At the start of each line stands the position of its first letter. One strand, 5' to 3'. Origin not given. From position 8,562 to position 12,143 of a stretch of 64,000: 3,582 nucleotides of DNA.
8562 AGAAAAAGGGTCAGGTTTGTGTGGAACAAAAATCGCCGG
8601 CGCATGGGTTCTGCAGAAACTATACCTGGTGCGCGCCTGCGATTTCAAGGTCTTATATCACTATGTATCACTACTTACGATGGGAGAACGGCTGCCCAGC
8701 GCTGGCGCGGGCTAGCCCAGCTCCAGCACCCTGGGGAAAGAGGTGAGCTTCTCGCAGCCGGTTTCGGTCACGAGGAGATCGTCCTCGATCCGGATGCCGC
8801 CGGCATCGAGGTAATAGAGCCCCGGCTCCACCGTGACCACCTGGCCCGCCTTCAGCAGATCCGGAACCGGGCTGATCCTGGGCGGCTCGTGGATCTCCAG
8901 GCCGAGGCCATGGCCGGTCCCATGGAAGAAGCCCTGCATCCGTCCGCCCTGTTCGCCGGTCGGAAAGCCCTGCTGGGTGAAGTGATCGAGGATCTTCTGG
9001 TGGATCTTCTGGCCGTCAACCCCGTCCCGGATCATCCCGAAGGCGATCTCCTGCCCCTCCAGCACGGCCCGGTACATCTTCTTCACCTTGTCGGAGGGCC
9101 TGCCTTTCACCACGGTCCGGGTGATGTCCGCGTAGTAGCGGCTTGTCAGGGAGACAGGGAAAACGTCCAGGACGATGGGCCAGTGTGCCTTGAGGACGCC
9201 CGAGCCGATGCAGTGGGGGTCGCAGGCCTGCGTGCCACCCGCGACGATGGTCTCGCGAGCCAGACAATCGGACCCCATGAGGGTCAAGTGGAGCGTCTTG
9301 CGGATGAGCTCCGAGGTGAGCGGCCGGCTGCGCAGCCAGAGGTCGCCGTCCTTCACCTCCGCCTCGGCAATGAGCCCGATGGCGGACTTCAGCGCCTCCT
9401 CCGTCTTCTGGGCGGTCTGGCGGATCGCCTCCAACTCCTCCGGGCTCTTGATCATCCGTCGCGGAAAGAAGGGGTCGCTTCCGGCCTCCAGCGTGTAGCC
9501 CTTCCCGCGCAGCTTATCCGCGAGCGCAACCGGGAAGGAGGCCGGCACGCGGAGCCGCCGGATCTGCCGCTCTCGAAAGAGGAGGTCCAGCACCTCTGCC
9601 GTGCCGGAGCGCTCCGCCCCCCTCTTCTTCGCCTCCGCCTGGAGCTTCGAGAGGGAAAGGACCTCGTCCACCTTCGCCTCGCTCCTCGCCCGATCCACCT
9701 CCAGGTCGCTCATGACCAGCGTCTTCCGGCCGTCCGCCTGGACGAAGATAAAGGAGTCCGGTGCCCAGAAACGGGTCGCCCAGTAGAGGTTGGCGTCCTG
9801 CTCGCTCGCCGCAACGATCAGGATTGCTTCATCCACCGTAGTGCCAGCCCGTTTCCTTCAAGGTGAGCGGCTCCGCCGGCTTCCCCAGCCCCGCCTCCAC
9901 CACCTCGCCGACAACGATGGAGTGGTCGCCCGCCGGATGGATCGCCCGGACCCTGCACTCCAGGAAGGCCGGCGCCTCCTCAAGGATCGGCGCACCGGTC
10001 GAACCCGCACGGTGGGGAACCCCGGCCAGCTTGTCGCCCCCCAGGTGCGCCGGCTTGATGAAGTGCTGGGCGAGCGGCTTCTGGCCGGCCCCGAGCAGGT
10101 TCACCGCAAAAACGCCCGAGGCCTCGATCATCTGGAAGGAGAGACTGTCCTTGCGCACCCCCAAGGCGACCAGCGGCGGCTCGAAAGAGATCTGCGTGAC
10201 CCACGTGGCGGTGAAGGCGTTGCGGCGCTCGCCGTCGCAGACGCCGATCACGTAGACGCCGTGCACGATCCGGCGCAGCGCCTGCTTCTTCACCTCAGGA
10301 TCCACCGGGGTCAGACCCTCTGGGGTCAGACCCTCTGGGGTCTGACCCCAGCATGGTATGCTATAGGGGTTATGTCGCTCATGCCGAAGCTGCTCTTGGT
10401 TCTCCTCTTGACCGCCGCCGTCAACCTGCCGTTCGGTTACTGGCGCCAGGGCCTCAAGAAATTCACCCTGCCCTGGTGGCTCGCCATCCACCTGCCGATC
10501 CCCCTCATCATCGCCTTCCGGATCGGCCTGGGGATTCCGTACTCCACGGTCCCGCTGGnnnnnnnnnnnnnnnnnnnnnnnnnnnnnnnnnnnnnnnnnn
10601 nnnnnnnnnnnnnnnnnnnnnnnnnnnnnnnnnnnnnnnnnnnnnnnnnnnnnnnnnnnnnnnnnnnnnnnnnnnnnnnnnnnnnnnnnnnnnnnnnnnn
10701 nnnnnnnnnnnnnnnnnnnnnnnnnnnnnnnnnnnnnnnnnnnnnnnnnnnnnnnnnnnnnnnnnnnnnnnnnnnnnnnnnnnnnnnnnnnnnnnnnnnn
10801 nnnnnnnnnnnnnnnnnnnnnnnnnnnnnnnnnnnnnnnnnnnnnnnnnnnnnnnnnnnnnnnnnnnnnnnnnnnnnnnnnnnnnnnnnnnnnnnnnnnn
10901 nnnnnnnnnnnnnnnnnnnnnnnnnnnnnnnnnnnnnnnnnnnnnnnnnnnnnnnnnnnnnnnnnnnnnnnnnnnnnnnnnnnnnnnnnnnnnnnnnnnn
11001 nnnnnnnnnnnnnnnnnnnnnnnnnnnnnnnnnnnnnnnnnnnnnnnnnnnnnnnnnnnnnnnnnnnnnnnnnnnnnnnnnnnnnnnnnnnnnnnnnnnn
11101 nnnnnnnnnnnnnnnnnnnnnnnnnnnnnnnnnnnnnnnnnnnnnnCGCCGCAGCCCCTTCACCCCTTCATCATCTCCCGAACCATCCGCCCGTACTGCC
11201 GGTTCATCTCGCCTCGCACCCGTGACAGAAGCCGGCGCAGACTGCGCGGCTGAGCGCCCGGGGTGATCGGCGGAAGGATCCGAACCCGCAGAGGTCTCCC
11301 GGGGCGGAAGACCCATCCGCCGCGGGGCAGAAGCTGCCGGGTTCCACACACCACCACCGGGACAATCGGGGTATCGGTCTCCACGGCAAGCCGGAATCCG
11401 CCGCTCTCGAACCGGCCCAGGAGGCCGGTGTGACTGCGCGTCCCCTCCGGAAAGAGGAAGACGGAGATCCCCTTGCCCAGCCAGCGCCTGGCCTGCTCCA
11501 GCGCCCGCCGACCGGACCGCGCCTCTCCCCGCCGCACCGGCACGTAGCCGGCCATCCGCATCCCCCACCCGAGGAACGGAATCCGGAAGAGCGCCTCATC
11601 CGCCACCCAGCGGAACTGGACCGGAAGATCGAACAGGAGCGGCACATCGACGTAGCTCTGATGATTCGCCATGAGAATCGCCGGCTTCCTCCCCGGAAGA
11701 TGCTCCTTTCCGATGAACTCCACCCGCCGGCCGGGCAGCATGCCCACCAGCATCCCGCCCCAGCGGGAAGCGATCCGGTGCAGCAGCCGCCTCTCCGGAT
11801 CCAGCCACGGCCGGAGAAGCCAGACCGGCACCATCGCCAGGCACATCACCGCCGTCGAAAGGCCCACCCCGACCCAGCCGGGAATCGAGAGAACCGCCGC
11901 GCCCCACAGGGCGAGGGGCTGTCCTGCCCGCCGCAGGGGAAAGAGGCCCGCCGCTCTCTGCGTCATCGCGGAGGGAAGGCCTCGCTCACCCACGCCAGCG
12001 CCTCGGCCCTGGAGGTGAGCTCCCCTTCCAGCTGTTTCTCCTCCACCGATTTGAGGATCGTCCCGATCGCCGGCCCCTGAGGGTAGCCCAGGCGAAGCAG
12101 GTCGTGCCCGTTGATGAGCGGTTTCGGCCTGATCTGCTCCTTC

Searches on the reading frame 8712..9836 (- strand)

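Call 50: search_protein_families(library=pfam, proteins=[window:8712-9836:-], max_evalue=0.0001)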
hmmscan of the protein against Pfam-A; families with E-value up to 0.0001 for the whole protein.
window:8712-9836:- (374 aa): 1 family
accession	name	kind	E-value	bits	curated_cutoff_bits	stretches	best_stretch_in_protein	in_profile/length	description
PF00557.29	Peptidase_M24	-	1.2e-43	149.8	23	1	136-358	1-208/208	Metallopeptidase family M24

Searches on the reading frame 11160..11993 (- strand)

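Call 50: search_protein_families(library=pfam, proteins=[window:11160-11993:-], max_evalue=0.0001)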
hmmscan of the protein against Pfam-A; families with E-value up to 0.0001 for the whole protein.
window:11160-11993:- (277 aa): 1 family
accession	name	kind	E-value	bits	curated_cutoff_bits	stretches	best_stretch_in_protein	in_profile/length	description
PF01553.26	Acyltransferase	-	2e-31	109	23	1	90-215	1-131/132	Acyltransferase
